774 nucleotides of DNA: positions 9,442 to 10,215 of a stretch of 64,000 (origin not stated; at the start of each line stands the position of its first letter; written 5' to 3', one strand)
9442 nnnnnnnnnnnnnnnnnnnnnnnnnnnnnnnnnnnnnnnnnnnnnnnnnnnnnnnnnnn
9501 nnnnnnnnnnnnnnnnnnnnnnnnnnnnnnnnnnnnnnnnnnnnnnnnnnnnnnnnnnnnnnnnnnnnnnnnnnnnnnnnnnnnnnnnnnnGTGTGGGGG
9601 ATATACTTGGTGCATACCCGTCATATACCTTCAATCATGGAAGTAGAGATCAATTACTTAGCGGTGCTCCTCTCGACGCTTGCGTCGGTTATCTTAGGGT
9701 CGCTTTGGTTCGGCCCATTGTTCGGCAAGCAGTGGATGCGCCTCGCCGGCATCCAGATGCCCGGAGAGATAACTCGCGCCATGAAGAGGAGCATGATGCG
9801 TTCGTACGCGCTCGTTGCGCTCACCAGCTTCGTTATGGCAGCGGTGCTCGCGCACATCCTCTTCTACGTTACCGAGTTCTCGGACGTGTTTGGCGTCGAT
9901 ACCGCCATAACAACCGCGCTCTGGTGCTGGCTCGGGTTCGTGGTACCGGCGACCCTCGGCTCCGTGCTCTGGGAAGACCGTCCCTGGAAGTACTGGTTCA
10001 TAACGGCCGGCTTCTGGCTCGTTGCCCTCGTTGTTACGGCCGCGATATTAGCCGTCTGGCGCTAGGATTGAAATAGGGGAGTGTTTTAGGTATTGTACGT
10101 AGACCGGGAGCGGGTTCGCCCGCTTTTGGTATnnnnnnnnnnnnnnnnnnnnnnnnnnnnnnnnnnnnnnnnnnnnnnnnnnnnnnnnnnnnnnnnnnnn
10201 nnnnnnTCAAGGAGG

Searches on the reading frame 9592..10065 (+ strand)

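Call 3: search_protein_families(library=pfam, proteins=[window:9592-10065:+], max_evalue=1)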
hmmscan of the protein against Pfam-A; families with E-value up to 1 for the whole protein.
window:9592-10065:+ (157 aa): 2 families
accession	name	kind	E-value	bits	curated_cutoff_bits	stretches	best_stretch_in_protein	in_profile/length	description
PF08570.15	DUF1761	-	3.5e-26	92.3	31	1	23-153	1-122/123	Protein of unknown function (DUF1761)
PF06195.18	DUF996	-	0.23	12.1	31.3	1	24-117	28-122/138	Protein of unknown function (DUF996)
